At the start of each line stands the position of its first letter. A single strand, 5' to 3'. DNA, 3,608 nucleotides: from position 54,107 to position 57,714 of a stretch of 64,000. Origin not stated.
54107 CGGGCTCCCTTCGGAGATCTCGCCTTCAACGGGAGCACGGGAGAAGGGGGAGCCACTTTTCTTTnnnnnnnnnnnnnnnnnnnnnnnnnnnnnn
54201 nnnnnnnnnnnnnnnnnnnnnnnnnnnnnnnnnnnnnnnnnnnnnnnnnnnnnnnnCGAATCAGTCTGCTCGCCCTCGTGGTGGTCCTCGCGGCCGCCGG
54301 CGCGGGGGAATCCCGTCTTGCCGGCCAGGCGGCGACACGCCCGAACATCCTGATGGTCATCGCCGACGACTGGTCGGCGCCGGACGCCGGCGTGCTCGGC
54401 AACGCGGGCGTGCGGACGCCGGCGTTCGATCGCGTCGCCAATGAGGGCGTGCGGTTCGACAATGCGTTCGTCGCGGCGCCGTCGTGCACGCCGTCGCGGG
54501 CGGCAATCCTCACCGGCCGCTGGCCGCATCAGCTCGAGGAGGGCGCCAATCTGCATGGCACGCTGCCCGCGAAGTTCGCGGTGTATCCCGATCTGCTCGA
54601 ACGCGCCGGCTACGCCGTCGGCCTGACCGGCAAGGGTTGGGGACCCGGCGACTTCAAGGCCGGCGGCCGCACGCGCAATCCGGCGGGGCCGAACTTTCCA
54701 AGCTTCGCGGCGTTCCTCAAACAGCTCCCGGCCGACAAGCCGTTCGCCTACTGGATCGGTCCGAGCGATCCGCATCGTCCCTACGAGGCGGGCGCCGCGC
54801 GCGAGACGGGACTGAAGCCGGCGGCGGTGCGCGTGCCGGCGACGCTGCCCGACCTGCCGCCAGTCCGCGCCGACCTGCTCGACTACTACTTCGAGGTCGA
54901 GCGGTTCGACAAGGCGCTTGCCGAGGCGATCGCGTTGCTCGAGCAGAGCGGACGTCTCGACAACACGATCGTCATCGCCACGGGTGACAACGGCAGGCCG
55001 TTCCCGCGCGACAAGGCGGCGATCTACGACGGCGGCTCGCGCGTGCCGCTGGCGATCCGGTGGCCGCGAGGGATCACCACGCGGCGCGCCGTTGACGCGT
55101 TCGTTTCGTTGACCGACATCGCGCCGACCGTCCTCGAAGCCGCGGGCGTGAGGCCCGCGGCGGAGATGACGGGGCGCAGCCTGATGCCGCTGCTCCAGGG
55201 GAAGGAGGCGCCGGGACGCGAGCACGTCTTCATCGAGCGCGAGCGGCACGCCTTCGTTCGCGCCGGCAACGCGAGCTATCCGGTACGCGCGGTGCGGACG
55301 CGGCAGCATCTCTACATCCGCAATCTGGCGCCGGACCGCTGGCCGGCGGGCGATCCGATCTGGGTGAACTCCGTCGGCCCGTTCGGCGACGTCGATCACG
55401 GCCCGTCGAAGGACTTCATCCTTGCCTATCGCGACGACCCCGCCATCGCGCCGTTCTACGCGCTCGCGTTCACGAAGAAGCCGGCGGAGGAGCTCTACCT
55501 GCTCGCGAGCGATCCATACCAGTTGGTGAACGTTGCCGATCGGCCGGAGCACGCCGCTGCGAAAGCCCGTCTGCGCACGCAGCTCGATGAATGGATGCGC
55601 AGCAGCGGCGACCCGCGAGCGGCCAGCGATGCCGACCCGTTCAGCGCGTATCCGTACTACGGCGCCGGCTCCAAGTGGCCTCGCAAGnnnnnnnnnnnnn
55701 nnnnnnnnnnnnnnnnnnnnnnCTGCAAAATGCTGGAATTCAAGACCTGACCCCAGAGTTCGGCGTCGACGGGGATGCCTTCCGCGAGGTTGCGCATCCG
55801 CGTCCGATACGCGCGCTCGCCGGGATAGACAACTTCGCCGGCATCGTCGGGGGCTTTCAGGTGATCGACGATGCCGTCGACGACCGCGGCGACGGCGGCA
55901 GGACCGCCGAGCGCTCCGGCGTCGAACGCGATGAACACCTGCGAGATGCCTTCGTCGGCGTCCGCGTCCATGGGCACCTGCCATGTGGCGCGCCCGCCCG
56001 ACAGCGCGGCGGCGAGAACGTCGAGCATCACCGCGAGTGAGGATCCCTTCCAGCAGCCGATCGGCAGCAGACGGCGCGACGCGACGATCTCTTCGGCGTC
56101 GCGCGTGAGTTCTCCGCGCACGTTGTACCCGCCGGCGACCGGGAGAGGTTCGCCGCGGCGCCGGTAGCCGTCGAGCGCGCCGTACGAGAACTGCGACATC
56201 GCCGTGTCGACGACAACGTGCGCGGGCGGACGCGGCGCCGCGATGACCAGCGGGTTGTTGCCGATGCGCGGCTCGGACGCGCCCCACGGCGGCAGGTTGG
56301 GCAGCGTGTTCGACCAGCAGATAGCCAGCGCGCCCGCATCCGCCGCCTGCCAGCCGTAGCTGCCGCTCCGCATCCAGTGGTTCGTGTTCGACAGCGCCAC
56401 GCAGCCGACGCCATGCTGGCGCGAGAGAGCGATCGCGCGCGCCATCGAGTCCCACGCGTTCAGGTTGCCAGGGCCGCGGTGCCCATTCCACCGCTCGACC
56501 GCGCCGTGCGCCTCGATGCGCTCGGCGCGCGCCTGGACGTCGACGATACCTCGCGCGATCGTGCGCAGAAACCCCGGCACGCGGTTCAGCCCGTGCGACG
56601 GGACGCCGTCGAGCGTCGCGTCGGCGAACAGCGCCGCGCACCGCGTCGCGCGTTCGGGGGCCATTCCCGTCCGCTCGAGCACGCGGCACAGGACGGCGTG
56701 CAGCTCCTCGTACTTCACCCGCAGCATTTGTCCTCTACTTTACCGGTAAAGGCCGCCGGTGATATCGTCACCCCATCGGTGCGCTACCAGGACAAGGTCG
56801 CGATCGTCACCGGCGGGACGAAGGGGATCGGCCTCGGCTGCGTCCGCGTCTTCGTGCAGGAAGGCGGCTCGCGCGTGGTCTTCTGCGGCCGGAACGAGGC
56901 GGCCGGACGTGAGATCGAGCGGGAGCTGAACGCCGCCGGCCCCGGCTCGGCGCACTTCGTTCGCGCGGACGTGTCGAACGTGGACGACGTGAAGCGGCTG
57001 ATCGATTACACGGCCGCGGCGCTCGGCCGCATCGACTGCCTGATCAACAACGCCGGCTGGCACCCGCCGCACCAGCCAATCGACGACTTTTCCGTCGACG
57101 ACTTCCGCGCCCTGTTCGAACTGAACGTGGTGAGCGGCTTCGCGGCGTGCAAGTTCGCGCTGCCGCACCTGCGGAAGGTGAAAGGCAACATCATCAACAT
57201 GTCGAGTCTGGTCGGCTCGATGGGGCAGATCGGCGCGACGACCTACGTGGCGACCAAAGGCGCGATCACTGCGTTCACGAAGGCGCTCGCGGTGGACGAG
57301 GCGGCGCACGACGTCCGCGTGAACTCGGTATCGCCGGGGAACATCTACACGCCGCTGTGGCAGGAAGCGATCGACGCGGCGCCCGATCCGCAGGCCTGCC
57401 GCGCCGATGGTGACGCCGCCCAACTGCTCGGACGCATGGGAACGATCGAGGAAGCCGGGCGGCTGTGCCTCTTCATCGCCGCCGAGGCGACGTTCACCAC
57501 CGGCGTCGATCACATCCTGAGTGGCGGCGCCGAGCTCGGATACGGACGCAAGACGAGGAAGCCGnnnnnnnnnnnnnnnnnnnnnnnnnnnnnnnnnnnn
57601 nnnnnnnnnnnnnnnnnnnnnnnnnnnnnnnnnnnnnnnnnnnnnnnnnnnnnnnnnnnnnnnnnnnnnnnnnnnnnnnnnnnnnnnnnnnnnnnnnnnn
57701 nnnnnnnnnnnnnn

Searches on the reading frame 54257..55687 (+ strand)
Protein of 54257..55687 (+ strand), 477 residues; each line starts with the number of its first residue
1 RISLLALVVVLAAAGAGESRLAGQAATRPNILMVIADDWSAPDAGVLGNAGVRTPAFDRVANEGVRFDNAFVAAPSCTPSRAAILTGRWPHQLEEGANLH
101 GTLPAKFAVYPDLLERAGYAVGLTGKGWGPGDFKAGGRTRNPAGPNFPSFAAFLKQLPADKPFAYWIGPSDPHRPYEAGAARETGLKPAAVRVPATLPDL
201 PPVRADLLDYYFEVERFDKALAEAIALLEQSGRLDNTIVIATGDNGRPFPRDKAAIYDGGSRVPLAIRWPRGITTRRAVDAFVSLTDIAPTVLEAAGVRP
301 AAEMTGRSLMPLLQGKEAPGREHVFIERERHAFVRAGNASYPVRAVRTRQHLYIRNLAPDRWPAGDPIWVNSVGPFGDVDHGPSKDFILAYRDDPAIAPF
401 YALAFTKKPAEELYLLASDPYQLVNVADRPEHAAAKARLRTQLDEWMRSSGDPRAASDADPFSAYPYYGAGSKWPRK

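Call 46: search_protein_families(library=pfam, proteins=[window:54257-55687:+], max_evalue=0.00001)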
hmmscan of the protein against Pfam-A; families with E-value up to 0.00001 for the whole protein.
window:54257-55687:+ (477 aa): 2 families
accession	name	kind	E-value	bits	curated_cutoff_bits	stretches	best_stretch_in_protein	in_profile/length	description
PF00884.28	Sulfatase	-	9.3e-39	134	25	2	29-127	1-100/301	Sulfatase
PF16347.10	SGSH_C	-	2e-18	67.4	29.3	1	252-344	7-100/154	N-sulphoglucosamine sulphohydrolase, C-terminal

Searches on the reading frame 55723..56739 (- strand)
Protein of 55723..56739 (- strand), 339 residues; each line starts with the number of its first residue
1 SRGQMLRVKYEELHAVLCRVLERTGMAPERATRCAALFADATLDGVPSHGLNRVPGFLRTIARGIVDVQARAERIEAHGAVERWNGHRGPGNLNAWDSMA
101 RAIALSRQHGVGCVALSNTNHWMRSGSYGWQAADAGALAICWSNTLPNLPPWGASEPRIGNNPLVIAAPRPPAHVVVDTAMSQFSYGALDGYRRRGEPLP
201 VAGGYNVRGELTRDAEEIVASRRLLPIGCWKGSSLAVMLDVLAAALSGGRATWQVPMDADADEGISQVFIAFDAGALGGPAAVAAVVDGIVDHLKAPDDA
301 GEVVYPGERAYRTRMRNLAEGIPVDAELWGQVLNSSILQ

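Call 46: search_protein_families(library=pfam, proteins=[window:55723-56739:-], max_evalue=0.00001)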
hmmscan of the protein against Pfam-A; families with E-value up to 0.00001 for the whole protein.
window:55723-56739:- (339 aa): 1 family
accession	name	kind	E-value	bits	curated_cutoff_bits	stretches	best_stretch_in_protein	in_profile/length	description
PF02615.19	Ldh_2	-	8.4e-99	331.3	38.8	1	8-331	1-331/333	Malate/L-lactate dehydrogenase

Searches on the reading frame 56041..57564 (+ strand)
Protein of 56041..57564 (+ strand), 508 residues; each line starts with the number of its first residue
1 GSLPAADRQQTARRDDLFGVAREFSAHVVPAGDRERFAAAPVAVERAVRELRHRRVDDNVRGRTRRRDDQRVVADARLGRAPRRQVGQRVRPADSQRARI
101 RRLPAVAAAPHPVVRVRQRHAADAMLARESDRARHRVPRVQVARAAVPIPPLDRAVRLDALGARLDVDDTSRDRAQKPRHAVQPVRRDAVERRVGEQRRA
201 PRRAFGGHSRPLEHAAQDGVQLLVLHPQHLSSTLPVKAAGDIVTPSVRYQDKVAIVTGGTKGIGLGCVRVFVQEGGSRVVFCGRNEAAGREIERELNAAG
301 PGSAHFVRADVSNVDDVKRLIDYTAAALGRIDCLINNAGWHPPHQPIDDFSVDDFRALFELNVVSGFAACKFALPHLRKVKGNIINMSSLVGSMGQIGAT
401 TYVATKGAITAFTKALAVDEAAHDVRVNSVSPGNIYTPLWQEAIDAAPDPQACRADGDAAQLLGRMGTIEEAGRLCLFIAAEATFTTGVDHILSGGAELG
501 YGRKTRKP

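Call 46: search_protein_families(library=pfam, proteins=[window:56041-57564:+], max_evalue=0.00001)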
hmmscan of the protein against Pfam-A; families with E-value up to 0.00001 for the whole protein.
window:56041-57564:+ (508 aa): 3 families
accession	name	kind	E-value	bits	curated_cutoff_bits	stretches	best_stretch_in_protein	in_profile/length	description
PF00106.31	adh_short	-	2.1e-50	171.4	26.6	1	252-443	1-190/195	short chain dehydrogenase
PF13561.12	adh_short_C2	-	4.4e-47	161.1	27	1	261-497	6-235/236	Enoyl-(Acyl carrier protein) reductase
PF08659.16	KR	-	5.1e-15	56.3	22.6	1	255-415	4-162/180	KR domain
